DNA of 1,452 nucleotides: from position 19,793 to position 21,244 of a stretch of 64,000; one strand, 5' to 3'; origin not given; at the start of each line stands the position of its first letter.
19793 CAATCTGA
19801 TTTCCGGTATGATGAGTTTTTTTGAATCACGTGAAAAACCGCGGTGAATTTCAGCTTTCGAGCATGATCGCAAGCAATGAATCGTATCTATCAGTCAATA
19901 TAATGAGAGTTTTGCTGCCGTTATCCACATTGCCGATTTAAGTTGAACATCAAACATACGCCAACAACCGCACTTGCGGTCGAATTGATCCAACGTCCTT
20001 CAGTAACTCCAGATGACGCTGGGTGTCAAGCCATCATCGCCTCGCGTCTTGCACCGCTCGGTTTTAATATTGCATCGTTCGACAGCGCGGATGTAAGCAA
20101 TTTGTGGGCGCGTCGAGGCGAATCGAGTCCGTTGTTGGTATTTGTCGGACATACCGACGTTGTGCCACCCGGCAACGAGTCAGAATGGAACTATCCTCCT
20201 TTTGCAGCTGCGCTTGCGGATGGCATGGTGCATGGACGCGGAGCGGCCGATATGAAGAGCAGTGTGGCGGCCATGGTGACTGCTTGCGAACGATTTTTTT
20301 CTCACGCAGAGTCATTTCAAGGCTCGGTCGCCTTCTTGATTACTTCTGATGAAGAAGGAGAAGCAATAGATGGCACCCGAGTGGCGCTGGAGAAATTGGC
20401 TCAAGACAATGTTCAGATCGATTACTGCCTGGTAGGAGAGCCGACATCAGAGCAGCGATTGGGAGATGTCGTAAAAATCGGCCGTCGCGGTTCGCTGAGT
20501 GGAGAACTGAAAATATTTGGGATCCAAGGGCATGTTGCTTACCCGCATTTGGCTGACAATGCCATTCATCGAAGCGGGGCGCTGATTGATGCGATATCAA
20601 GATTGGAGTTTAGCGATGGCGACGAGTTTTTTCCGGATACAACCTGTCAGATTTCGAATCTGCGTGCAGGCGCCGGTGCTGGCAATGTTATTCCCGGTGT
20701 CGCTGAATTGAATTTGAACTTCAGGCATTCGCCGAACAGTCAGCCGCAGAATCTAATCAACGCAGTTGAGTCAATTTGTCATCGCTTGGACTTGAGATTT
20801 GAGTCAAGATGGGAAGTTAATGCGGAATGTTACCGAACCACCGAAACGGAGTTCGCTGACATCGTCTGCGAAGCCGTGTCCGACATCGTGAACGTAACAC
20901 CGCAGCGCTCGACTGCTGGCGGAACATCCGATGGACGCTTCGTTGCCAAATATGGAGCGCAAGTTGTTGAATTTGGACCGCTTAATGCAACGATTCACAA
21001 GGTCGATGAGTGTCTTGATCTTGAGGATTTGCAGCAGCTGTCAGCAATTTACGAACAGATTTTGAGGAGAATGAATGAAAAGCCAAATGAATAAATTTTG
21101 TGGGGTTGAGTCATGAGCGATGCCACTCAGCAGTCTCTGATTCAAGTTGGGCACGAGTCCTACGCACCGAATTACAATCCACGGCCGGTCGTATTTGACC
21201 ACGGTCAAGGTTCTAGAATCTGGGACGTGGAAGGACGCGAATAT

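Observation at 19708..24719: Housekeeping-type block (dapE, argD, orphan ABC ATPase, TerC/YjbE) inserted between two adjacent Mpf genes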

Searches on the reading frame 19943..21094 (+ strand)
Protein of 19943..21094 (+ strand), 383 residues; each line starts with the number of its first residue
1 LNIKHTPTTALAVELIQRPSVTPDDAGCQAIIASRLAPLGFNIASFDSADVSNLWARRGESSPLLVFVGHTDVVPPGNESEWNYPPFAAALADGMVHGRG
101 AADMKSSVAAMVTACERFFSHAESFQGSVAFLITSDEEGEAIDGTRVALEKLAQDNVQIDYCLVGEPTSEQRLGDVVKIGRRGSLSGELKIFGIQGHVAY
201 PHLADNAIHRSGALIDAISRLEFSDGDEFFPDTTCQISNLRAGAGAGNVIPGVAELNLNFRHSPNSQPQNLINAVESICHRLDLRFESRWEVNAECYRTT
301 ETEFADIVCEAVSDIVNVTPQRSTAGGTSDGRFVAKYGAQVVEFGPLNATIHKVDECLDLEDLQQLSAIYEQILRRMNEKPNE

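Call 3: search_protein_families(library=pfam, proteins=[window:19943-21094:+])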
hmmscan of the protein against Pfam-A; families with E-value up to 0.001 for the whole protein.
window:19943-21094:+ (383 aa): 3 families
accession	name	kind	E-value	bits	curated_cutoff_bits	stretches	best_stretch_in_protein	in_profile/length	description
PF01546.33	Peptidase_M20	-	5e-39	134.8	24.6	1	67-375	2-205/206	Peptidase family M20/M25/M40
PF07687.19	M20_dimer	-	9.7e-23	80.6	21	1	179-281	1-101/107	Peptidase dimerisation domain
PF04389.22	Peptidase_M28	-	0.00018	21.7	21.3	0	59-145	8-74/193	Peptidase family M28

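Call 4: search_protein_families(library=ncbifam, proteins=[window:19943-21094:+])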
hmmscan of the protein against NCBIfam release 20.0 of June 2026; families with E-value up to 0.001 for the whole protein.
window:19943-21094:+ (383 aa): 53 families (the best 25 are shown)
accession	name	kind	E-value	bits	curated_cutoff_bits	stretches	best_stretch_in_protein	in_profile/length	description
NF009557.0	PRK13009.1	equivalog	3.1e-150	500.5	284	1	7-378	4-375/377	succinyl-diaminopimelate desuccinylase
TIGR01246.1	dapE_proteo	equivalog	2e-142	474.6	361.8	1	9-376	2-369/370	succinyl-diaminopimelate desuccinylase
TIGR01910.1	DapE-ArgE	subfamily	1.5e-53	182.4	217.6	1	11-367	3-371/373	ArgE/DapE family deacylase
NF006399.0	PRK08651.1-2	equivalog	2.5e-46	158.5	381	1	12-374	10-401/405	succinyl-diaminopimelate desuccinylase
NF006365.0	PRK08588.1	subfamily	9.3e-44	150.3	289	1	51-376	53-379/383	succinyl-diaminopimelate desuccinylase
NF005710.0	PRK07522.1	subfamily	8.7e-38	130.5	412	1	47-378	52-389/391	acetylornithine deacetylase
NF009555.0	PRK13004.1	equivalog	5.2e-37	127.7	321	1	9-374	18-392/399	YgeY family selenium metabolism-linked hydrolase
NF006400.0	PRK08651.1-3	equivalog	6.8e-37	127.2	374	1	54-379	75-408/410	succinyl-diaminopimelate desuccinylase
NF010589.0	PRK13983.1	equivalog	6.7e-36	124.1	333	1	13-374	21-406/409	M20 family metallo-hydrolase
TIGR01900.1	dapE-gram_pos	equivalog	1.6e-34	119.4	304.2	1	10-374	7-350/351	succinyl-diaminopimelate desuccinylase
TIGR01892.1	AcOrn-deacetyl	equivalog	2.6e-32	112.3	297.7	1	31-373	23-364/365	acetylornithine deacetylase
NF003474.0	PRK05111.1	equivalog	1.3e-29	103.3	460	1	32-376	39-379/383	acetylornithine deacetylase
NF009558.0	PRK13013.1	equivalog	1.9e-28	99.3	428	1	9-220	19-238/429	acetylornithine deacetylase/succinyl-diaminopimelate desuccinylase family protein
NF005306.0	PRK06837.1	subfamily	1.6e-27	96.4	376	1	65-222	100-247/427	ArgE/DapE family deacylase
NF006326.0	PRK08554.1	equivalog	3.3e-27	95.4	354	2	27-166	36-171/446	peptidase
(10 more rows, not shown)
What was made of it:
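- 19943..21094 (+): dapE, succinyl-diaminopimelate desuccinylase (TTG start). Above the equivalog cutoffs (call 4).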

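Call 9: find_encoding_contigs(protein=window:19943-21094:+, flank=10000, max_places=10)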
Protein window:19943-21094:+ (383 aa): no gene with exactly this product is on record in the collection.

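Call 15: find_homologous_proteins(query=window:19943-21094:+)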
Query window:19943-21094:+ (383 aa): 8000 proteins with E <= 0.001 among 8000 candidates; the best 120 are listed.
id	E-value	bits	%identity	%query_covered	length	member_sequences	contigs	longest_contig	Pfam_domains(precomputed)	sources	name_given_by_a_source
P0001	9.9e-256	866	100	100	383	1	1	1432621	PF01546.34,PF07687.20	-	-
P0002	2.5e-228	775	89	100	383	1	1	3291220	PF01546.34,PF07687.20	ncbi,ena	-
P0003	8.3e-166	570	66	98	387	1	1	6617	PF01546.34,PF07687.20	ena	-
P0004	4.1e-160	551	65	97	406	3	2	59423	PF01546.34,PF07687.20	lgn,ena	-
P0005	6.9e-156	537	63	98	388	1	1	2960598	PF01546.34,PF07687.20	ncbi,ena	-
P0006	2.9e-152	525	61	99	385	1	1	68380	PF01546.34,PF07687.20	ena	-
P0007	1.6e-151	523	61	99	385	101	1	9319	PF01546.34,PF07687.20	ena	-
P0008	1.9e-151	522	61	99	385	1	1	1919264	PF01546.34,PF07687.20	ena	-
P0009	6.8e-151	521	61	99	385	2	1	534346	PF01546.34,PF07687.20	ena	-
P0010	1.0e-150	520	62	97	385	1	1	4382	PF01546.34,PF07687.20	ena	-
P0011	2.5e-150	519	62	97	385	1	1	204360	PF01546.34,PF07687.20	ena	-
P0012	7.7e-150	517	61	97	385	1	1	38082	PF01546.34,PF07687.20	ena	-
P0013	1.8e-149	516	62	97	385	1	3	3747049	PF01546.34,PF07687.20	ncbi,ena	-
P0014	2.4e-149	515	61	97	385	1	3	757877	PF01546.34,PF07687.20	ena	-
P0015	2.4e-149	515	61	97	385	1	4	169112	PF01546.34,PF07687.20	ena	-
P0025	2.3e-146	506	61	97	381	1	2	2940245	PF01546.34,PF07687.20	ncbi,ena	-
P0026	2.6e-146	505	62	96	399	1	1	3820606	PF01546.34,PF07687.20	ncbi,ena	-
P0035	1.1e-142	494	61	96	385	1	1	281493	PF01546.34,PF07687.20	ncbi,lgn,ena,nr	ncbi:MAG: succinyl-diaminopimelate desuccinylase [Acidiferrobacterales bacterium]|nr:succinyl-diamin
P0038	2.9e-141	489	60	96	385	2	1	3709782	PF01546.34,PF07687.20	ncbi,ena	-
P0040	2.1e-140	486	60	97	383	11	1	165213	PF01546.34,PF07687.20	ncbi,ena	-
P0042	9.8e-140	484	59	96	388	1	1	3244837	PF01546.34,PF07687.20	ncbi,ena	-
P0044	1.2e-138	480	59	97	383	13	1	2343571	PF01546.34,PF07687.20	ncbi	-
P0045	7.2e-138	478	57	96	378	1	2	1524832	PF01546.34,PF07687.20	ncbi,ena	-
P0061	1.1e-129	451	56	97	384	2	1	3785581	PF01546.34,PF07687.20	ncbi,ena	-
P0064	4.1e-128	446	55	97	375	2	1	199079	PF01546.34,PF07687.20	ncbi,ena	-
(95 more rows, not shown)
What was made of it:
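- Each clade genome occurs once among the top 120 DapE hits (call 15).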

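Call 16: find_encoding_contigs(protein=P0002, flank=10000, max_places=4)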
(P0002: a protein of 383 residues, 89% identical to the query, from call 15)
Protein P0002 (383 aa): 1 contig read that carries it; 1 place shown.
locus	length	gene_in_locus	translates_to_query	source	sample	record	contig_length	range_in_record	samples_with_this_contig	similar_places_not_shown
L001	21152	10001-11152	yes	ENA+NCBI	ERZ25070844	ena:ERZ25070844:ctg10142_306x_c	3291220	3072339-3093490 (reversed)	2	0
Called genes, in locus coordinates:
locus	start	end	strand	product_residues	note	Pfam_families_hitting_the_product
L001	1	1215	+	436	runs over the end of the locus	PF02737:3HCDH_N, PF00725:3HCDH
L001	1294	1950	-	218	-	PF02915:Rubrerythrin (faint), PF03232:COQ7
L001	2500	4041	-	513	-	PF02541:Ppx-GppA, PF21447:Ppx-GppA_III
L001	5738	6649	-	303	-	PF00589:Phage_integrase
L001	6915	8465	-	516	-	PF07916:TraG_N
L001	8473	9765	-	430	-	-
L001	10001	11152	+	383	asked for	PF01546:Peptidase_M20, PF07687:M20_dimer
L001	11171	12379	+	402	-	PF00202:Aminotran_3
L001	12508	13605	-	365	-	PF00005:ABC_tran, PF08402:TOBE_2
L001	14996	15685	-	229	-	-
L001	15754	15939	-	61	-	-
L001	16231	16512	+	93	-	PF10544:T5orf172 (weak)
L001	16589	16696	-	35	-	-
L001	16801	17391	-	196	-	PF03741:TerC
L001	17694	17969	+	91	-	-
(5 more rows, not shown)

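Call 17: find_encoding_contigs(protein=P0005, flank=10000, max_places=3)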
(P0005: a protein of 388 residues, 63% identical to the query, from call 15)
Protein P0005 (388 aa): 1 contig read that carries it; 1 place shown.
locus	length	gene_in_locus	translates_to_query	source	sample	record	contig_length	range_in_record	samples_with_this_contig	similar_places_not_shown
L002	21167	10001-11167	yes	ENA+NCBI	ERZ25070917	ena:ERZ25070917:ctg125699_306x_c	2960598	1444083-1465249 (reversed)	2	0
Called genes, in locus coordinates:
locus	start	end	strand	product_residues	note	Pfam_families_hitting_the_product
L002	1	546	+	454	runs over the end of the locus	PF02878:PGM_PMM_I, PF02879:PGM_PMM_II, PF02880:PGM_PMM_III, PF00408:PGM_PMM_IV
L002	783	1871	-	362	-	PF08240:ADH_N, PF01262:AlaDh_PNT_C (weak), PF16912:Glu_dehyd_C, PF00107:ADH_zinc_N, PF13602:ADH_zinc_N_2 (weak)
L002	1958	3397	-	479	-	PF02541:Ppx-GppA, PF21447:Ppx-GppA_III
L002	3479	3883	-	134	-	-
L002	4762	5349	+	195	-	PF00589:Phage_integrase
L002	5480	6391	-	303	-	PF00589:Phage_integrase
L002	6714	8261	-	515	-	PF07916:TraG_N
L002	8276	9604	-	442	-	-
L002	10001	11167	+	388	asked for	PF01546:Peptidase_M20, PF07687:M20_dimer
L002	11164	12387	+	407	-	PF00202:Aminotran_3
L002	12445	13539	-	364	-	PF00005:ABC_tran, PF08402:TOBE_2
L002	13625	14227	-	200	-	PF03741:TerC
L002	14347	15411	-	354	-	PF06834:TraU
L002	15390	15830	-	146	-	PF07511:DUF1525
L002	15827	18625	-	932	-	PF11130:TraC_F_IV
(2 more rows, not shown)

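Call 24: find_encoding_contigs(protein=P0004, flank=10000, max_places=2)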
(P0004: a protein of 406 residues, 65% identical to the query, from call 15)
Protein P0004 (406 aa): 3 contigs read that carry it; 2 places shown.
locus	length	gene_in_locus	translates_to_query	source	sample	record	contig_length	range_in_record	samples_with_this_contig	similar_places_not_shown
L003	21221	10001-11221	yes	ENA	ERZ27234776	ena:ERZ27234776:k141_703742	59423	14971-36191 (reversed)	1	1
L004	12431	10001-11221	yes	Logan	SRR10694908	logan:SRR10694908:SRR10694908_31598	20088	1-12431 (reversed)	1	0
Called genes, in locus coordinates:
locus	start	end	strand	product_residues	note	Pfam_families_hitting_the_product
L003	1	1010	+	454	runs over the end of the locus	PF02878:PGM_PMM_I, PF02879:PGM_PMM_II, PF02880:PGM_PMM_III, PF00408:PGM_PMM_IV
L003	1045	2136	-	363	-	PF08240:ADH_N, PF01262:AlaDh_PNT_C (weak), PF16912:Glu_dehyd_C (weak), PF00107:ADH_zinc_N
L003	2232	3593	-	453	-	PF02541:Ppx-GppA, PF21447:Ppx-GppA_III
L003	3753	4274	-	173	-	PF00300:His_Phos_1 (faint)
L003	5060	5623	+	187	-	PF00589:Phage_integrase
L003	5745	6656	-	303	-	PF00589:Phage_integrase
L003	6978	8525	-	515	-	PF07916:TraG_N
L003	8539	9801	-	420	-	-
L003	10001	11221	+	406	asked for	PF01546:Peptidase_M20, PF07687:M20_dimer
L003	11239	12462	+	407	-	PF00202:Aminotran_3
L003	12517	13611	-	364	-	PF00005:ABC_tran, PF08402:TOBE_2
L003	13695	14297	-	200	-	PF03741:TerC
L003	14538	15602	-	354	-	PF06834:TraU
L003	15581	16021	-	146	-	PF07511:DUF1525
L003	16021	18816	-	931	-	PF11130:TraC_F_IV, PF00270:DEAD (faint)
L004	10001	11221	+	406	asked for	PF01546:Peptidase_M20, PF07687:M20_dimer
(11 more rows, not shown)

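Call 25: find_encoding_contigs(protein=P0008, flank=10000, max_places=2)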
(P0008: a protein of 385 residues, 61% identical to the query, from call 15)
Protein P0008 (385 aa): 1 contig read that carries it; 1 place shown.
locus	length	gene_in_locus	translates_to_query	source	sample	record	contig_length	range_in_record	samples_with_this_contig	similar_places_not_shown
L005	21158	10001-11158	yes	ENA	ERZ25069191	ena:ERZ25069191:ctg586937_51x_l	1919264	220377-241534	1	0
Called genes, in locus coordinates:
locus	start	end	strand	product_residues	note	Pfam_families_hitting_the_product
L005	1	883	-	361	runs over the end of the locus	PF08240:ADH_N, PF16912:Glu_dehyd_C (weak), PF00107:ADH_zinc_N, PF13602:ADH_zinc_N_2 (weak)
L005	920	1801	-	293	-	PF00561:Abhydrolase_1, PF12697:Abhydrolase_6, PF12146:Hydrolase_4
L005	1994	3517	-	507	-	PF02541:Ppx-GppA, PF21447:Ppx-GppA_III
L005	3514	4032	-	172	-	PF00300:His_Phos_1 (weak)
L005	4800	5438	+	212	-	PF00589:Phage_integrase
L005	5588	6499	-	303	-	PF00589:Phage_integrase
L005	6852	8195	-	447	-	PF07916:TraG_N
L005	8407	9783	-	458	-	-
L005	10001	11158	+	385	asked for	PF01546:Peptidase_M20, PF07687:M20_dimer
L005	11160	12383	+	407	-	PF00202:Aminotran_3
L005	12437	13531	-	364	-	PF00005:ABC_tran, PF08402:TOBE_2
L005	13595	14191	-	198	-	PF03741:TerC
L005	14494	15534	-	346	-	PF06834:TraU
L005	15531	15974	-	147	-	PF07511:DUF1525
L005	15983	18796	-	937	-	PF11130:TraC_F_IV, PF00270:DEAD (faint)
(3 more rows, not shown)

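Call 26: find_encoding_contigs(protein=P0013, flank=10000, max_places=2)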
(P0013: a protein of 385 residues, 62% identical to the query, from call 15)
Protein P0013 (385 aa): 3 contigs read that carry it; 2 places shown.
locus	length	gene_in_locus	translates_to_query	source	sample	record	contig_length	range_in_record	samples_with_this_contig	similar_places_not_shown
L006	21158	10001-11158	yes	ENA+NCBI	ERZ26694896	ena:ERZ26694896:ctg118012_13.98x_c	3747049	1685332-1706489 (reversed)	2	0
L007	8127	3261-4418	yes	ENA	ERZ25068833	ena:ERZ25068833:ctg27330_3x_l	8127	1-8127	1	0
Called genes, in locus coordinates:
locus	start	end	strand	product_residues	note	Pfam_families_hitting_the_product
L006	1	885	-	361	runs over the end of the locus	PF08240:ADH_N, PF16912:Glu_dehyd_C (weak), PF00107:ADH_zinc_N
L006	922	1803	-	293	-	PF00561:Abhydrolase_1, PF12697:Abhydrolase_6, PF12146:Hydrolase_4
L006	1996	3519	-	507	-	PF02541:Ppx-GppA, PF21447:Ppx-GppA_III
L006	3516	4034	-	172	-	PF00300:His_Phos_1 (weak)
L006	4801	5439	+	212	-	PF00589:Phage_integrase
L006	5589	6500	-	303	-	PF00589:Phage_integrase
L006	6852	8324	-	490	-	PF07916:TraG_N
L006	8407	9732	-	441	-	-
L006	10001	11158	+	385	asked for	PF01546:Peptidase_M20, PF07687:M20_dimer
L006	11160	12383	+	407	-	PF00202:Aminotran_3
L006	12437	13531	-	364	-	PF00005:ABC_tran, PF08402:TOBE_2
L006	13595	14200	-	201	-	PF03741:TerC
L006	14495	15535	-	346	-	PF06834:TraU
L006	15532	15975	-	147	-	PF07511:DUF1525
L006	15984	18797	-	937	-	PF11130:TraC_F_IV, PF00270:DEAD (faint)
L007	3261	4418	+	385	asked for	PF01546:Peptidase_M20, PF07687:M20_dimer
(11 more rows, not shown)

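Call 27: list_cluster_members(proteins=[P0002, P0005, P0013, P0025, P0026, P0038, P0040, P0042, P0044, P0045])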
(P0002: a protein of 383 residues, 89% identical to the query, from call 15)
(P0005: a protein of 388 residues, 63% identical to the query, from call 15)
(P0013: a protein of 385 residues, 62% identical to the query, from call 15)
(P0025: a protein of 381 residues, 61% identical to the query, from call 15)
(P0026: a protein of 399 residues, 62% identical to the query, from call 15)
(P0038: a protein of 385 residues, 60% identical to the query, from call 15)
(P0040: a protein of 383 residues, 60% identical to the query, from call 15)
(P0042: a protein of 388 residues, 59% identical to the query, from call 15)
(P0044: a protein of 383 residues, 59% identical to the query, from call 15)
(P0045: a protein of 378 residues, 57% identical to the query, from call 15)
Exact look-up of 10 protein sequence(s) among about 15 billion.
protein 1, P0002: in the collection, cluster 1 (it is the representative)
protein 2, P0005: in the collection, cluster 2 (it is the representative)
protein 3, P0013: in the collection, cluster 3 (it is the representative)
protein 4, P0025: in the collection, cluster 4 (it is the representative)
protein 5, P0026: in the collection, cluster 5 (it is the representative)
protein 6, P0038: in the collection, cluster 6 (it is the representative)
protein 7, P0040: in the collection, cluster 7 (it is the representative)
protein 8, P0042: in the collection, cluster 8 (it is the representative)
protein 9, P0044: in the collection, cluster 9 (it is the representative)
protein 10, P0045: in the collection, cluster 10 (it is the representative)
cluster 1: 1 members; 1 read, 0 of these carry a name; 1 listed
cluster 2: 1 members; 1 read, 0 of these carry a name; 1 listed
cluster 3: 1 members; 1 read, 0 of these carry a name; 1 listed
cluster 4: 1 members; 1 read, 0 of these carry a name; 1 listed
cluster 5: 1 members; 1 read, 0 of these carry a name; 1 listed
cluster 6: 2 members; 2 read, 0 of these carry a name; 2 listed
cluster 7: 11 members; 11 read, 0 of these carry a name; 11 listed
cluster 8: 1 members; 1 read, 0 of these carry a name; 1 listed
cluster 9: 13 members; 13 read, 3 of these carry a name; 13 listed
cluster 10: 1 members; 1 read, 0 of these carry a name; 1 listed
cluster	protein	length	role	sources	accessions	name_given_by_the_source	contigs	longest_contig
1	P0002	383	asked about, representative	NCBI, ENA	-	-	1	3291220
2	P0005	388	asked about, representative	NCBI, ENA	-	-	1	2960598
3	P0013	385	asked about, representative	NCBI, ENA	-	-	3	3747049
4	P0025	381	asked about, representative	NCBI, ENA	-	-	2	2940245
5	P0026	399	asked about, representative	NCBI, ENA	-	-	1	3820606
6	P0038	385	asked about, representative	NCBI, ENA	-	-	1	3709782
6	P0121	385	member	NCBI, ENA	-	-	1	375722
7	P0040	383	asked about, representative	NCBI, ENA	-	-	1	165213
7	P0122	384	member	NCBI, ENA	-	-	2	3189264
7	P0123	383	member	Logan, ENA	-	-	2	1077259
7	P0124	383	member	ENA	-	-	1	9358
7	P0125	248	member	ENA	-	-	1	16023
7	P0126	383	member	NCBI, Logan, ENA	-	-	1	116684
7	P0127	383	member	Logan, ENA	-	-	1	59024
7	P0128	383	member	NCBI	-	-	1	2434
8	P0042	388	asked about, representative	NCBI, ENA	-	-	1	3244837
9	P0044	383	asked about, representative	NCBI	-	-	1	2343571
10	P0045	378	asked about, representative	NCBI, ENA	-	-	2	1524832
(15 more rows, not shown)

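Call 34: find_encoding_contigs(protein=P0035, flank=10000, max_places=1)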
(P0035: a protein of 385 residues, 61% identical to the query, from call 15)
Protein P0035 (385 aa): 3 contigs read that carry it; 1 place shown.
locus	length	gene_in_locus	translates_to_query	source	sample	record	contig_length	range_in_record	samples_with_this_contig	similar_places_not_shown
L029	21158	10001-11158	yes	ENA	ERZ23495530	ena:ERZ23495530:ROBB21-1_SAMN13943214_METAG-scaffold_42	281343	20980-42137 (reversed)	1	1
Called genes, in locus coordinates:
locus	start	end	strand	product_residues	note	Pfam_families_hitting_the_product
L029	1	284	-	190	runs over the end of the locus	PF00581:Rhodanese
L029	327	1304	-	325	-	PF00106:adh_short (faint), PF01073:3Beta_HSD, PF01370:Epimerase, PF02719:Polysacc_synt_2, PF04321:RmlD_sub_bind, PF07993:NAD_binding_4 (faint), PF16363:GDP_Man_Dehyd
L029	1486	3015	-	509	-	PF02541:Ppx-GppA, PF21447:Ppx-GppA_III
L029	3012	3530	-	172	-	PF00300:His_Phos_1 (weak)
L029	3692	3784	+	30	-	-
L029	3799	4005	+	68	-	-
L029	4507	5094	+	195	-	PF00589:Phage_integrase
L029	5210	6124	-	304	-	PF00589:Phage_integrase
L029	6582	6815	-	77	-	-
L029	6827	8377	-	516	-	PF07916:TraG_N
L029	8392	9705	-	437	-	-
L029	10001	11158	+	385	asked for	PF01546:Peptidase_M20, PF07687:M20_dimer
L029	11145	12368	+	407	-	PF00202:Aminotran_3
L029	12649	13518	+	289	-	PF01555:N6_N4_Mtase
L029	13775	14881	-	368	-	PF00005:ABC_tran, PF08402:TOBE_2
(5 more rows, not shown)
